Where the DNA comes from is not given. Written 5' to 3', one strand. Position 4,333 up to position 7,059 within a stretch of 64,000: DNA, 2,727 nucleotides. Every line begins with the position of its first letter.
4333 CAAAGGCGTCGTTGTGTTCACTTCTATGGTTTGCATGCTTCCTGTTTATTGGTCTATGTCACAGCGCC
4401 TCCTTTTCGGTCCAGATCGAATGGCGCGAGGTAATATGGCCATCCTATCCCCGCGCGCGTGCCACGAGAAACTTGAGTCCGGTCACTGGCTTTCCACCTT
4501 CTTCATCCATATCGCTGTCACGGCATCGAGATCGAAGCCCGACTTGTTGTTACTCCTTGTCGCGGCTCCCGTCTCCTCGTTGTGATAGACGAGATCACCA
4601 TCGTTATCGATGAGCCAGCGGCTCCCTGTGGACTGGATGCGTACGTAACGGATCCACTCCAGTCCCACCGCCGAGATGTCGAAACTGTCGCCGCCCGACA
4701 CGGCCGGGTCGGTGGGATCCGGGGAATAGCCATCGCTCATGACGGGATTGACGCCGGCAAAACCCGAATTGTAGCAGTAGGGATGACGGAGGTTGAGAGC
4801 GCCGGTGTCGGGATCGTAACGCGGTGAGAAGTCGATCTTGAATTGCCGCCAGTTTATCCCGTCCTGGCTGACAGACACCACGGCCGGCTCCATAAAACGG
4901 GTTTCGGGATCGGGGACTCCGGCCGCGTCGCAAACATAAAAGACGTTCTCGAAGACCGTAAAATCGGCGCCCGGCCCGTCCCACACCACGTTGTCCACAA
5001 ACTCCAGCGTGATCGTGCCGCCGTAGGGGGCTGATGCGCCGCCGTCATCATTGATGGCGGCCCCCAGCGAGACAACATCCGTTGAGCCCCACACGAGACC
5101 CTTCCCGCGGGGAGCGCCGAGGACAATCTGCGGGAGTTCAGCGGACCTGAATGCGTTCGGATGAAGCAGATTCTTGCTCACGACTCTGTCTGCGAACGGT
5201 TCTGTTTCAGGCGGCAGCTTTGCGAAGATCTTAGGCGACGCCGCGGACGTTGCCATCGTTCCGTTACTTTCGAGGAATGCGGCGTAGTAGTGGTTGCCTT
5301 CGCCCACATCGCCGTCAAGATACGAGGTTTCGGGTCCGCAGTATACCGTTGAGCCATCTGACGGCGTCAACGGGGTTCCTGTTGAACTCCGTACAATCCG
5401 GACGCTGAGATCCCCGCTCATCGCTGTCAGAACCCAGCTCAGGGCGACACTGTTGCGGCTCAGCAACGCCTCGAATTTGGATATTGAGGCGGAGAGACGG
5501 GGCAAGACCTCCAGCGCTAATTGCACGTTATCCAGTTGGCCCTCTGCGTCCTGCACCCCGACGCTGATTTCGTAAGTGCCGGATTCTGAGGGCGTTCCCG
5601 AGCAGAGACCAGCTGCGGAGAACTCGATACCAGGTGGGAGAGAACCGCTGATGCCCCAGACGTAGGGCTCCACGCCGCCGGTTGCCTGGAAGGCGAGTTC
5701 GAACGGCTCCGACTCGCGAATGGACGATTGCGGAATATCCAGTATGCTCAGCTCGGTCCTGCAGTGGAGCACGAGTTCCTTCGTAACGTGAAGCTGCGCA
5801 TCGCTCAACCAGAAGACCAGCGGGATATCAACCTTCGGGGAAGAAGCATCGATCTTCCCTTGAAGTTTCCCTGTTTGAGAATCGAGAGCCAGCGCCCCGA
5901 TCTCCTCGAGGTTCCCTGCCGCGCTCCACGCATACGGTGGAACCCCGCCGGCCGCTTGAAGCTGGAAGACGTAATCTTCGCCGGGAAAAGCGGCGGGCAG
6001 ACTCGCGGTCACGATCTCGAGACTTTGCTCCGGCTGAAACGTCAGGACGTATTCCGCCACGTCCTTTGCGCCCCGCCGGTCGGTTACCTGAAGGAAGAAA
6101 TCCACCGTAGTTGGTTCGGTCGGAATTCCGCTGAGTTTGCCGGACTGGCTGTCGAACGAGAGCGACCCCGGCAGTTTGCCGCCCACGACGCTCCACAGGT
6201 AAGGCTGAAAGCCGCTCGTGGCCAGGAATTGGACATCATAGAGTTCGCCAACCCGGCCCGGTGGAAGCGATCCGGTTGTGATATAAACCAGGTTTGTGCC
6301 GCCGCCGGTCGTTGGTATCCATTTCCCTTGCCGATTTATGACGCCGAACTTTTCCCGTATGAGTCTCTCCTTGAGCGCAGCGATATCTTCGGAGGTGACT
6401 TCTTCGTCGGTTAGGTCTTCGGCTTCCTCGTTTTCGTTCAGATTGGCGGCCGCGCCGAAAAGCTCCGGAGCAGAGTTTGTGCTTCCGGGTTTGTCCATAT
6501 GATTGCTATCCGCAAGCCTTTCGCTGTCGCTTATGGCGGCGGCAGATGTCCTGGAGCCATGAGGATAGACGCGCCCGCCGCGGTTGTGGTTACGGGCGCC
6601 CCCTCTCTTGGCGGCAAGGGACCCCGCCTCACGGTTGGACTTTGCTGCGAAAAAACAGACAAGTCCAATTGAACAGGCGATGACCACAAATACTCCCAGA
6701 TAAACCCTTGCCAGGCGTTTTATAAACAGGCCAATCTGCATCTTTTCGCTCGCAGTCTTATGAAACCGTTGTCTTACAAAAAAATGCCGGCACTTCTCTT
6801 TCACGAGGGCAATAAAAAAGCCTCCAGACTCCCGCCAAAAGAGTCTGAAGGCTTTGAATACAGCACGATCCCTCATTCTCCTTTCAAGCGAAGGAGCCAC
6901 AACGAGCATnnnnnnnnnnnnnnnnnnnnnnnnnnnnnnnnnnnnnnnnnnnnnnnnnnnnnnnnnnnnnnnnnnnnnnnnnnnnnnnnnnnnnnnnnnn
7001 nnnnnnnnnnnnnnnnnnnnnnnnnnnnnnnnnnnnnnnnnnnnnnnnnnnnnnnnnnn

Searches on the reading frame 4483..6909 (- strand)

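Call 27: search_protein_families(library=ncbifam, proteins=[window:4483-6909:-], max_evalue=0.001)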
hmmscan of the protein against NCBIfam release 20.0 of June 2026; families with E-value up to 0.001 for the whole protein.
window:4483-6909:- (808 aa): 1 family
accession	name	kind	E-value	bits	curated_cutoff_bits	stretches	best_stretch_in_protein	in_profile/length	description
NF033170.0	lipo_LIC13355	subfamily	5.1e-11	42.3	120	1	569-724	49-181/273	LIC_13355 family lipoprotein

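Call 63: search_protein_families(library=pfam, proteins=[window:4483-6909:-], max_evalue=0.001)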
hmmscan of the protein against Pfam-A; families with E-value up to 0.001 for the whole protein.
window:4483-6909:- (808 aa): 1 family
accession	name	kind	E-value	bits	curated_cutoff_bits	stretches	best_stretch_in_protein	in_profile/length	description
PF05345.18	He_PIG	-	2.1e-15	57.3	24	2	229-290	24-94/96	Putative Ig domain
